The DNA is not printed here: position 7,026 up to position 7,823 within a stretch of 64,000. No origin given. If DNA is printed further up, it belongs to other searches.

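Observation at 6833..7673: MntA/HepT toxin-antitoxin pair in which the HepT toxin frame is intact in register but killed by two in-frame nonsense codons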

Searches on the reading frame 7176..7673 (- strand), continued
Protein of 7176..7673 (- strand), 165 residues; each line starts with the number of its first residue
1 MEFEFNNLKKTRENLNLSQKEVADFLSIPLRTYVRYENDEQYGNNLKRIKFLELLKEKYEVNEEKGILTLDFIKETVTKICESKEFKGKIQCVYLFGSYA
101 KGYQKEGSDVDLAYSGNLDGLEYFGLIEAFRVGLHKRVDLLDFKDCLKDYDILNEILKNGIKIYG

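Call 56: find_encoding_contigs(protein=P0006, flank=2500, max_places=4)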
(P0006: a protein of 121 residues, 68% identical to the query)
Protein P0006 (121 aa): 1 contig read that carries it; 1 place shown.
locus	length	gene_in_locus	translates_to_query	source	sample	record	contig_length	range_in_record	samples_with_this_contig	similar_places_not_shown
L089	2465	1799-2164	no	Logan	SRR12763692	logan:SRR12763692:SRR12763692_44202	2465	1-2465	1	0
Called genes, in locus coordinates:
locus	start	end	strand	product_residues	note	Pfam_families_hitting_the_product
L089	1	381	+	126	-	?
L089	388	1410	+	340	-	PF02872:5_nucleotid_C (weak)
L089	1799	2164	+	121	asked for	PF01909:NTP_transf_2 (weak), PF18765:Polbeta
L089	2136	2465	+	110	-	?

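Call 62: search_dna_similar(query=window:7176-7673:-, collection=phages, mode=protein, max_rows=10)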
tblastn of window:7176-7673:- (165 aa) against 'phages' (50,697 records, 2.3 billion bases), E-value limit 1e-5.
Records with a match: 1; places in all: 1; records where one place covers at least 80% of the query: 1.
Best place of each record, by identity: <60% 1.
By first word of the organism name: Bacteriophage 1.
By host as written in the record: - 1.
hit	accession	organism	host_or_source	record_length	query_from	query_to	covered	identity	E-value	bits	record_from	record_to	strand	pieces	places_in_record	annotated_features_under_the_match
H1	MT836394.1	Bacteriophage sp.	human fecal samples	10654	8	165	96%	42.4%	8e-30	119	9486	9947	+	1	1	record has no annotation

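Call 63: search_dna_similar(query=window:7176-7673:-, collection=plasmids, mode=protein, max_rows=10)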
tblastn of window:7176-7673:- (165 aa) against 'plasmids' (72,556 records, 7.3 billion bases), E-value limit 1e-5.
No match.

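Call 64: search_protein_families(library=ncbifam, proteins=[window:7176-7673:-], max_evalue=0.01)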
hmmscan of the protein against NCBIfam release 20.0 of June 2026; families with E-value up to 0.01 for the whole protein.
window:7176-7673:- (165 aa): 7 families
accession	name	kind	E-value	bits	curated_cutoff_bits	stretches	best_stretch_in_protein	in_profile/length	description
NF047752.1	MntA_antitoxin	equivalog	4.3e-13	49.1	60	1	89-164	6-81/106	type VII toxin-antitoxin system MntA family adenylyltransferase antitoxin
NF041951.1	phage_RstR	subfamily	1.8e-05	24.9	80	1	6-42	5-41/108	RstR family transcriptional repressor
TIGR03830.1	CxxCG_CxxCG_HTH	subfamily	0.00031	20.5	61.8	1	7-42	69-104/127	type II TA system antitoxin MqsA family protein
NF003162.0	PRK04140.1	equivalog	0.00045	19.3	263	1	6-57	129-180/317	transcriptional regulator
NF012212.1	ANT_9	subfamily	0.00052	19.3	340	1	82-112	13-43/249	aminoglycoside nucleotidyltransferase ANT(9)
NF049845.1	Xre_ParS_antitoxin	subfamily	0.0035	17.4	90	1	4-41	3-40/112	type II RES/Xre toxin-antitoxin system antitoxin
NF040522.1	VC1465_fam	subfamily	0.0072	16.4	70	1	9-39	2-32/111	VC1465 family Xer recombination activation factor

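Call 65: search_protein_families(library=padloc, proteins=[window:7176-7673:-], max_evalue=0.01)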
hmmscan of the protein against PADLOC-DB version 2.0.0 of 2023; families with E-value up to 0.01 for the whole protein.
window:7176-7673:- (165 aa): 7 families
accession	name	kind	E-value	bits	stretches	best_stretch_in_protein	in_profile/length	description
PDLC04906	PDC-S09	-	8.7e-08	30.5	1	88-159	22-94/98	-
PDLC04904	PDC-S09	-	1.1e-07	30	1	87-159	22-94/104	-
PDLC04902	PDC-S09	-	7e-07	27.5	1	88-144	19-78/97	-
PDLC04903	PDC-S09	-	1.7e-05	23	1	84-112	20-48/108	-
PDLC04368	PDC-M05A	-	2.6e-05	22.1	1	85-138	102-156/201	-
PDLC04907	PDC-S09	-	0.00017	19.7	1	74-113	11-50/114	-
PDLC04905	PDC-S09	-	0.00035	18.9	1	88-159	19-94/101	-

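Call 66: get_annotated_region(hit=H1, flank=3000)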
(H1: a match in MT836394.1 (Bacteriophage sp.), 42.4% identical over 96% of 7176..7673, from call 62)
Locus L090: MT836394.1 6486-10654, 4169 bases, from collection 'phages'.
description: UNVERIFIED: Bacteriophage sp. clone scaffold_2090 genomic sequence.
organism: Bacteriophage sp. (NCBI taxid 38018)
taxonomy: Viruses
host: -; source: human fecal samples; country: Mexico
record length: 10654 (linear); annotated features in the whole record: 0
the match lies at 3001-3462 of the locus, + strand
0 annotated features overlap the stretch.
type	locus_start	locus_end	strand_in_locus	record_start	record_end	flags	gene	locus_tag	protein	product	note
